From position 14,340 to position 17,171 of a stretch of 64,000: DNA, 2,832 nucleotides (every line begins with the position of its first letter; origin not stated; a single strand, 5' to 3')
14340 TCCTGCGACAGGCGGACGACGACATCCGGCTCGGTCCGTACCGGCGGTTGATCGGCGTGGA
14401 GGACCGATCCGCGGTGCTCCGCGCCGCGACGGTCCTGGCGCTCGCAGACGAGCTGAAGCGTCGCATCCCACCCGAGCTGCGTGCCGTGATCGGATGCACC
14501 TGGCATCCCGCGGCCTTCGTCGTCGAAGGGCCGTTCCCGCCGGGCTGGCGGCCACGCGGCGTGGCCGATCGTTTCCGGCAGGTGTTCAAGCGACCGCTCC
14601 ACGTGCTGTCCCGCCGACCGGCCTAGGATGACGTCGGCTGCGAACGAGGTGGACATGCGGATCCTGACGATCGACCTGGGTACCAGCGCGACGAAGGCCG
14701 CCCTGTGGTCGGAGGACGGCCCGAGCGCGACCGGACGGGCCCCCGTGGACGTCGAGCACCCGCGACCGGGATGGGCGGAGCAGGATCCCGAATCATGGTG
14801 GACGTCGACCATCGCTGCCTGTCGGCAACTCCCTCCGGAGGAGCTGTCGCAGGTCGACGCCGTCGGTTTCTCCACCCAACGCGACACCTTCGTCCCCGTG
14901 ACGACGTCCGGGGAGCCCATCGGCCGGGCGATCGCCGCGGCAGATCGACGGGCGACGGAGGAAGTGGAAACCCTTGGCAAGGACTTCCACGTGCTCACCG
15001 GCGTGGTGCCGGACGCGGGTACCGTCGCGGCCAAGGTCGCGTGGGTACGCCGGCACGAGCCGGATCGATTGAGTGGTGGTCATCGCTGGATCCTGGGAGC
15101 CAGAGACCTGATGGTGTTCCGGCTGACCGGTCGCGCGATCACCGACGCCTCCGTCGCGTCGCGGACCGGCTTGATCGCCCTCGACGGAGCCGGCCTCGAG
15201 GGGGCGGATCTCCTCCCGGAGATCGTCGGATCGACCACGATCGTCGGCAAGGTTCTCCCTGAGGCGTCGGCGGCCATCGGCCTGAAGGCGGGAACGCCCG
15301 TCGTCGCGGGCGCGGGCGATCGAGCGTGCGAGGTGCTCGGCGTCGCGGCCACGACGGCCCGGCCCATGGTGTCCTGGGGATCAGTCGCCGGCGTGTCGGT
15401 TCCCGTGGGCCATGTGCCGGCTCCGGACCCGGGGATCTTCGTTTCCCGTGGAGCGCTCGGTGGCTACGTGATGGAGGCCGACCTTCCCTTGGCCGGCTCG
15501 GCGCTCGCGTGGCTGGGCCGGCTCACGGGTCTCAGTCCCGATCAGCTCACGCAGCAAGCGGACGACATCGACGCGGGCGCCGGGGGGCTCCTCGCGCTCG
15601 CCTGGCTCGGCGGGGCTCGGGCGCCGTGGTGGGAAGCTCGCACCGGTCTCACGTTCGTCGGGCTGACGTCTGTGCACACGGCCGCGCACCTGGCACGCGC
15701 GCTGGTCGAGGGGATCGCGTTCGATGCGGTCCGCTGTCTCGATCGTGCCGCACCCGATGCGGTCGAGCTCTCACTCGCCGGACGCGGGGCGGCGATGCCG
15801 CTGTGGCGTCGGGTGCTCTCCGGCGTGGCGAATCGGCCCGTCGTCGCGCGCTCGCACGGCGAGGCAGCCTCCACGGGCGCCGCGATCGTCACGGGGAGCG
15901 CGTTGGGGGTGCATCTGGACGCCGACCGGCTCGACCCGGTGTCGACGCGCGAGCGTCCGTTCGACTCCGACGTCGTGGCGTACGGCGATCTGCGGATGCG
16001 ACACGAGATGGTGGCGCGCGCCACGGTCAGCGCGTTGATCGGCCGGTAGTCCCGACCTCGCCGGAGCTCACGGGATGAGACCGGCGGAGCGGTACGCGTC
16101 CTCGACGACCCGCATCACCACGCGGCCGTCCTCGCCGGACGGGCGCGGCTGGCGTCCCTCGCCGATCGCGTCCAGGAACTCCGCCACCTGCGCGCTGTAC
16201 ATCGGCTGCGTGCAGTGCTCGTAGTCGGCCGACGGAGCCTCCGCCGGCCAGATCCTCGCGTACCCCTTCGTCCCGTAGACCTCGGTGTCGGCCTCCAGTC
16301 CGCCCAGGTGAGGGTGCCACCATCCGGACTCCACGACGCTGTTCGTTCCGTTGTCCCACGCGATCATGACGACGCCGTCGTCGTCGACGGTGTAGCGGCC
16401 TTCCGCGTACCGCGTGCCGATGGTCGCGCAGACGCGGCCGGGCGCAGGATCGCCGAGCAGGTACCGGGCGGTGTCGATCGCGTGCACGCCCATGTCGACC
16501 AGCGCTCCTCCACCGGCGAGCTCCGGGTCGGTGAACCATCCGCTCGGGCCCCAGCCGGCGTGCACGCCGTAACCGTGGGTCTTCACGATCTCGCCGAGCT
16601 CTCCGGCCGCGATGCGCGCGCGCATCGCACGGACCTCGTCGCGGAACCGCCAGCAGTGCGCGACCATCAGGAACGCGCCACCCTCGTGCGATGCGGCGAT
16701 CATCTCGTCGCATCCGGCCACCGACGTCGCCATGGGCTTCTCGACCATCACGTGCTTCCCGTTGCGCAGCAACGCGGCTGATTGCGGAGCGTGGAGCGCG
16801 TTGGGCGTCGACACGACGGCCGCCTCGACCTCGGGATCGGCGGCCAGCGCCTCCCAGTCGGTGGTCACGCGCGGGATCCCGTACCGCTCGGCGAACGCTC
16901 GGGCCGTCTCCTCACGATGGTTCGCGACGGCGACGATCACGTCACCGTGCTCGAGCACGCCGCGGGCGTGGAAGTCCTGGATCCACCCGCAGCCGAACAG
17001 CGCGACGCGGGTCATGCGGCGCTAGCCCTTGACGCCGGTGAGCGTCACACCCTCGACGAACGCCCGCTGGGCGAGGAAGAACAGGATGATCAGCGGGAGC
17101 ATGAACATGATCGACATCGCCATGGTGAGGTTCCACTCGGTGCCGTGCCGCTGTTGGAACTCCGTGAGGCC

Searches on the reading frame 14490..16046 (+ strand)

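Call 33: search_protein_families(library=pfam, proteins=[window:14490-16046:+], max_evalue=0.0001)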
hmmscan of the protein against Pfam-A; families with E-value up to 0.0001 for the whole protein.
window:14490-16046:+ (519 aa): 2 families
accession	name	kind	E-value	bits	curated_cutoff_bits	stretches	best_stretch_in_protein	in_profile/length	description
PF00370.27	FGGY_N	-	1.4e-40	139.9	28.8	1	58-284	2-245/245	FGGY family of carbohydrate kinases, N-terminal domain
PF02782.22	FGGY_C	-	1e-16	61.8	27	1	323-471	35-197/198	FGGY family of carbohydrate kinases, C-terminal domain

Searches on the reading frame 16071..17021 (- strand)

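Call 33: search_protein_families(library=pfam, proteins=[window:16071-17021:-], max_evalue=0.0001)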
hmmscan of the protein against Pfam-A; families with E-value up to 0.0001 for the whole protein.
window:16071-17021:- (317 aa): 3 families
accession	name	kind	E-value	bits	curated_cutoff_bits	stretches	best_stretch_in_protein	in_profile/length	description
PF01408.29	GFO_IDH_MocA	-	6.5e-28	98.3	24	1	5-122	2-120/120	Oxidoreductase family, NAD-binding Rossmann fold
PF22725.1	GFO_IDH_MocA_C3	-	6.3e-26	91.2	27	1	130-255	1-123/124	GFO/IDH/MocA C-terminal domain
PF02894.22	GFO_IDH_MocA_C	-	4e-16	59.9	22.9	1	135-261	2-133/218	Oxidoreductase family, C-terminal alpha/beta domain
